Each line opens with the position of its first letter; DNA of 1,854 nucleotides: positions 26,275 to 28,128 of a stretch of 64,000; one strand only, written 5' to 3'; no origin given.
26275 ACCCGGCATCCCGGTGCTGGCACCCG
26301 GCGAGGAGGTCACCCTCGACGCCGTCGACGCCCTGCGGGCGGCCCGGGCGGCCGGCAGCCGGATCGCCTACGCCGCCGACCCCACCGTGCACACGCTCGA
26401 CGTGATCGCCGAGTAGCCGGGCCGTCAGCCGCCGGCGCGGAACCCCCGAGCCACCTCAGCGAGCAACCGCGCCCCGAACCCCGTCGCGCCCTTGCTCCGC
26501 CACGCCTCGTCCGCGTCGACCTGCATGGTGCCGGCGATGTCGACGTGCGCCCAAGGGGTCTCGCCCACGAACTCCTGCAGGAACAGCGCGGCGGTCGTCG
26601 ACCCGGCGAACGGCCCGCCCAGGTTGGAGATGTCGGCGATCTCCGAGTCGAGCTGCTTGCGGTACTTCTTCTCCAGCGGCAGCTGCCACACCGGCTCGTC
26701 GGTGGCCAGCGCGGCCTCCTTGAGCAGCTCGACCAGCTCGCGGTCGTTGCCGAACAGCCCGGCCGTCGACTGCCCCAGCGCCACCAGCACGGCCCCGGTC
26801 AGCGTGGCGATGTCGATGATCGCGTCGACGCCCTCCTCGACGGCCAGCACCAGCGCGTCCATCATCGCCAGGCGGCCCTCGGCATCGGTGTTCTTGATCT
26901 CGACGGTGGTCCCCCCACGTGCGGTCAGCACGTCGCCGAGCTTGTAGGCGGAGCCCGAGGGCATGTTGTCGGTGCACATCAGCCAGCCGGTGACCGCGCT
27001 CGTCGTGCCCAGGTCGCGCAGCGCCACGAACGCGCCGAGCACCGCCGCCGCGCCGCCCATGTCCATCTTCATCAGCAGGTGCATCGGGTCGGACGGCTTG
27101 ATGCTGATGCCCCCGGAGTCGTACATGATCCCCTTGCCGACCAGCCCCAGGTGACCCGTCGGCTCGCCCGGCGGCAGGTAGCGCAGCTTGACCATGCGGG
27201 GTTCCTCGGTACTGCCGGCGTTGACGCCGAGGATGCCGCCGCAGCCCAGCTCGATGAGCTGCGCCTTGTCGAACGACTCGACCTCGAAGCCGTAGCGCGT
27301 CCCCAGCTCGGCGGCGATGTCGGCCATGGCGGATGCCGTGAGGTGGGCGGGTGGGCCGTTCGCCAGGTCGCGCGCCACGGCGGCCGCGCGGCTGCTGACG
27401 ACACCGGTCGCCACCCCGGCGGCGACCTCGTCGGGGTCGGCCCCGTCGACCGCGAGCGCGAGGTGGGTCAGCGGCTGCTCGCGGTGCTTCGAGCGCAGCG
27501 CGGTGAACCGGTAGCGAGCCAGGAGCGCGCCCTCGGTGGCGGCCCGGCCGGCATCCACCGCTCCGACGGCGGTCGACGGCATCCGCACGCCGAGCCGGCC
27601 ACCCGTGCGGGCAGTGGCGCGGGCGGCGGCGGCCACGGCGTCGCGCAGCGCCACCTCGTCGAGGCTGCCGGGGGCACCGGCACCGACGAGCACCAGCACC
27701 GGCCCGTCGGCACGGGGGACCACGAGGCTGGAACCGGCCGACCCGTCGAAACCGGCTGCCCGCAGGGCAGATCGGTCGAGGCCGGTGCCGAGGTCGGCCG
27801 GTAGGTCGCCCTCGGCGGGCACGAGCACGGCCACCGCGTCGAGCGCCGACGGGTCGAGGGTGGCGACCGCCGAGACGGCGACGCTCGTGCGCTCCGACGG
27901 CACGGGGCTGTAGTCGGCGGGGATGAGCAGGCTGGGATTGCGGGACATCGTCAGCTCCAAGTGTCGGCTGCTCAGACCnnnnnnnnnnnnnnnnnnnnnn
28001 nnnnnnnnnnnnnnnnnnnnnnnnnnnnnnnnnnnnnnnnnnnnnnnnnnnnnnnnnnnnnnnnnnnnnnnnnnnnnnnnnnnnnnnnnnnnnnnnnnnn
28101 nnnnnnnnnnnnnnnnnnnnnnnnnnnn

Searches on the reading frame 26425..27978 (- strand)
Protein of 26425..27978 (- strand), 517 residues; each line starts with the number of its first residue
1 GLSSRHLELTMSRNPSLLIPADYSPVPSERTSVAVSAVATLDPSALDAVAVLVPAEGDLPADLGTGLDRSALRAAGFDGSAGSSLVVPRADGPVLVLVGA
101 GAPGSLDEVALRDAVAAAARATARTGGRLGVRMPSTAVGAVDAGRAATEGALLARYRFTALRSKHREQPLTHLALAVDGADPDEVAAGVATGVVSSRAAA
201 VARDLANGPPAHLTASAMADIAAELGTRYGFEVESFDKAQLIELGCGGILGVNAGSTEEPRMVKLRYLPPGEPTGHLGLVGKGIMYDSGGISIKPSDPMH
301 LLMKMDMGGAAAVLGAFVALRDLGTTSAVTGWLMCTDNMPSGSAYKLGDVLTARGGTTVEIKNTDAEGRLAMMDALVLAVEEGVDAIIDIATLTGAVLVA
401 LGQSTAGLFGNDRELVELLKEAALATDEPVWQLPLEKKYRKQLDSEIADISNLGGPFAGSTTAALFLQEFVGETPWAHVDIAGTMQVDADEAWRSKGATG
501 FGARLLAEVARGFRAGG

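Call 80: search_protein_families(library=pfam, proteins=[window:26425-27978:-], max_evalue=0.00001)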
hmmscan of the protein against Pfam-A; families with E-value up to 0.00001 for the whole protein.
window:26425-27978:- (517 aa): 2 families
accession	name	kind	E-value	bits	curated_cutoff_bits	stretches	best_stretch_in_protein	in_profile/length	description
PF00883.26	Peptidase_M17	-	4.8e-110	368.1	25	1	201-506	2-309/310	Cytosol aminopeptidase family, catalytic domain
PF02789.23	Peptidase_M17_N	-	1e-13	51.7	23.4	1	69-164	26-128/129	Cytosol aminopeptidase family, N-terminal domain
